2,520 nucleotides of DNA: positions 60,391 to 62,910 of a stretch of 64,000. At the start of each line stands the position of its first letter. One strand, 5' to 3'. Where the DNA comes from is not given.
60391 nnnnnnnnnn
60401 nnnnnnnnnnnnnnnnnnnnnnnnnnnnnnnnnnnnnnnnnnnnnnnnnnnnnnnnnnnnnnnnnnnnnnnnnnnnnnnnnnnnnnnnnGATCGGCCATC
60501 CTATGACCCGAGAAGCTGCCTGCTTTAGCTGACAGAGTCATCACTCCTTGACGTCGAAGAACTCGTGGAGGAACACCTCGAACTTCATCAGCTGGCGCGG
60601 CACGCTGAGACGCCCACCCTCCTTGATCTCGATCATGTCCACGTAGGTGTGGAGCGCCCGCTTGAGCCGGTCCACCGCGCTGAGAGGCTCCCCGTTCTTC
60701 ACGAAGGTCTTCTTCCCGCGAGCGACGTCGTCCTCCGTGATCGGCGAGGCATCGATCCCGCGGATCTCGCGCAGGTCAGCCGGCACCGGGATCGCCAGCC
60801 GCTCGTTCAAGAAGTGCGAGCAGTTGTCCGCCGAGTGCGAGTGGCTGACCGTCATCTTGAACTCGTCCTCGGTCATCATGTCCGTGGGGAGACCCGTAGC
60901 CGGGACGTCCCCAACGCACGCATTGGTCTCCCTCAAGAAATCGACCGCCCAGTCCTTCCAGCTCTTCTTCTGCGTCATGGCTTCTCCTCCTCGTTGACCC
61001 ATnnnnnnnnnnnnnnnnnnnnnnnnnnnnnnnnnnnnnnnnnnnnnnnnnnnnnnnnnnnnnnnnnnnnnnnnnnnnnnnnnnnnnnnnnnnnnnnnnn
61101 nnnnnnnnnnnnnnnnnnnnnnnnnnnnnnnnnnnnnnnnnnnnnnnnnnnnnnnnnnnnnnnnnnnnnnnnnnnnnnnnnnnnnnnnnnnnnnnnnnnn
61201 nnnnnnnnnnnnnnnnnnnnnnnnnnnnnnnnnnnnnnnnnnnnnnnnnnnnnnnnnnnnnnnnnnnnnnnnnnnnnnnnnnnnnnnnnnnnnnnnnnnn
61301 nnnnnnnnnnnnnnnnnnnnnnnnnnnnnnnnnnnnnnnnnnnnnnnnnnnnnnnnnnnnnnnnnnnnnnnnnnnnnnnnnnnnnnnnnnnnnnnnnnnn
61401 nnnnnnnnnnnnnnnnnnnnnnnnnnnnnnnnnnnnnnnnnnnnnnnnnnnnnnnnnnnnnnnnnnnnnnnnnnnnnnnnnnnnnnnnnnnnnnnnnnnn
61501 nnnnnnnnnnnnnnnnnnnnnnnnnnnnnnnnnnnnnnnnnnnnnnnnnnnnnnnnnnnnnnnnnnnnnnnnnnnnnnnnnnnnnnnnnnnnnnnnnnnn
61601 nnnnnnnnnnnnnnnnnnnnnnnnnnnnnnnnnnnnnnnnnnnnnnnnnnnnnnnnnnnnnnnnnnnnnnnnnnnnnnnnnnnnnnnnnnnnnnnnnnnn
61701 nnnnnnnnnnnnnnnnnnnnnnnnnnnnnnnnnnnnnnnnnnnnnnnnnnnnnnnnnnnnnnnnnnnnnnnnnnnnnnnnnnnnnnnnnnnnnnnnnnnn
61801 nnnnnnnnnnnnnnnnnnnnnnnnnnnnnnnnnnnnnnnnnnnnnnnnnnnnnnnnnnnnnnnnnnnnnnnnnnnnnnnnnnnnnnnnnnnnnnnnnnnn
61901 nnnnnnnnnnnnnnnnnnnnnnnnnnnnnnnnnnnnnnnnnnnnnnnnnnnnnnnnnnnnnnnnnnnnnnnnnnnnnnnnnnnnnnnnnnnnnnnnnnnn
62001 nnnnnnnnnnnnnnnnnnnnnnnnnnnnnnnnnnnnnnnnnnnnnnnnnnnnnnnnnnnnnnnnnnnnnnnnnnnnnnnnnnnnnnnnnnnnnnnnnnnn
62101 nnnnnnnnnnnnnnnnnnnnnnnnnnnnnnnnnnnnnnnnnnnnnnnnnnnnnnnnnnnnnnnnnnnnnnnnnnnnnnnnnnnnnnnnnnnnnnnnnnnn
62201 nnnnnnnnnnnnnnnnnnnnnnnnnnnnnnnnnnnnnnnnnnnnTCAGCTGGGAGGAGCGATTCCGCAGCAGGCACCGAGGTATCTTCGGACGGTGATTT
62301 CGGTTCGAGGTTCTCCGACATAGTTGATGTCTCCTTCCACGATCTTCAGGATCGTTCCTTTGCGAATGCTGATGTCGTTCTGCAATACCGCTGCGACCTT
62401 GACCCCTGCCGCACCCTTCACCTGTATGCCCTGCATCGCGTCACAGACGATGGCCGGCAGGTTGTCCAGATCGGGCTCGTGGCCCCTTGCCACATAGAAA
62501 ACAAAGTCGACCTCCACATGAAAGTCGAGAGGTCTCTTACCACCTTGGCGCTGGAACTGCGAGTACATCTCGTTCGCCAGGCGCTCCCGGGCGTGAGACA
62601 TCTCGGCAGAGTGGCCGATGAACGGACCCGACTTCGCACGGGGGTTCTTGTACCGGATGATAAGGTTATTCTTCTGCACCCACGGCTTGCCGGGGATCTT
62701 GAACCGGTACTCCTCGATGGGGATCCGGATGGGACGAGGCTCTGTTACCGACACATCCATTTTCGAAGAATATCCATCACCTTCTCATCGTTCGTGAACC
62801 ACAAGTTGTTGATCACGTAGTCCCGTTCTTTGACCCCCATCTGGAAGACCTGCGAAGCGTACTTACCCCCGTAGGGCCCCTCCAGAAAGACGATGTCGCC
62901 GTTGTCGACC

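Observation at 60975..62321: Phage-encoded trigger factor homolog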

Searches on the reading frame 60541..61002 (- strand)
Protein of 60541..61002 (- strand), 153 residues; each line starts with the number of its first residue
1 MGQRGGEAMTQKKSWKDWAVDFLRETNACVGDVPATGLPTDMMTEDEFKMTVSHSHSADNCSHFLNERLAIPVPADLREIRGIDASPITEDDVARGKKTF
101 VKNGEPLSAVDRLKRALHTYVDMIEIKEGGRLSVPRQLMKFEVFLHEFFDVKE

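Call 11: search_protein_families(library=pfam, proteins=[window:60541-61002:-], max_evalue=0.01)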
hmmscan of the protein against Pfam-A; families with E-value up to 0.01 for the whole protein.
window:60541-61002:- (153 aa): 0 families

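Call 91: find_homologous_proteins(query=window:60541-61002:-, max_evalue=0.001)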
Query window:60541-61002:- (153 aa): 3 proteins with E <= 0.001 among 29 candidates.
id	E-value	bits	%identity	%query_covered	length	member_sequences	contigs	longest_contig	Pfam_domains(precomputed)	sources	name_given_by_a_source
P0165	1.4e-83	296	90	94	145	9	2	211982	-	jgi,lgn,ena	-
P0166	3.9e-67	243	71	93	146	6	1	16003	-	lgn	-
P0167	2.1e-64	234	71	93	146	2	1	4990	-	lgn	-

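Call 101: predict_structure(alignment_id=A6)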
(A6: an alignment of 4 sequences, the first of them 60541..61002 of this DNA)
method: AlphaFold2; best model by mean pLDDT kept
length: 153 residues; sequences in the alignment: 4
mean_pLDDT: 54.5   pTM: 0.37
mean pLDDT of the five models: 54.5, 53.8, 50.5, 48.3, 45.7
residues with pLDDT >= 90: 0; 70-90: 32; 50-70: 50; < 50: 71
segments of 3 or more residues with pLDDT < 50: 1-8, 34-36, 63-88, 96-98, 116-123, 128-131, 136-144, 147-153
pLDDT, mean of each block of 10 residues (from residue 1): 43 77 75 52 80 66 44 42 44 51 54 50 47 48 48 39
secondary structure, 60 per line:
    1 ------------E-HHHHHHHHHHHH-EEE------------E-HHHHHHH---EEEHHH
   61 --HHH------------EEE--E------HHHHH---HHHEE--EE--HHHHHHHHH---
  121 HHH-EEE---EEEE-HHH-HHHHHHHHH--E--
elements in order: H15-26 E28-30 H45-51 E55-57 E78-80 H90-94 H109-117 E125-127 E131-134 H140-148

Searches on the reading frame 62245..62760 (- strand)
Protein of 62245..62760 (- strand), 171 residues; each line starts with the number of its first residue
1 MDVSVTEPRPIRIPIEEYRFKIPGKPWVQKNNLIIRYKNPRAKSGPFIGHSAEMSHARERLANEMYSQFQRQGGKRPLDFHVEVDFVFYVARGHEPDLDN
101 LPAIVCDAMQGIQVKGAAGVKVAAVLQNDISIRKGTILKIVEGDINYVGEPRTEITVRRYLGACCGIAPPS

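Call 11: search_protein_families(library=pfam, proteins=[window:62245-62760:-], max_evalue=0.01)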
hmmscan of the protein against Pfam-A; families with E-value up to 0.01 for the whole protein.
window:62245-62760:- (171 aa): 1 family
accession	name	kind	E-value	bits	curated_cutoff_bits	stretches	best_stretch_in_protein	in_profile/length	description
PF05866.16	RusA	-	0.00017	22.6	22.8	1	54-114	22-98/124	Endodeoxyribonuclease RusA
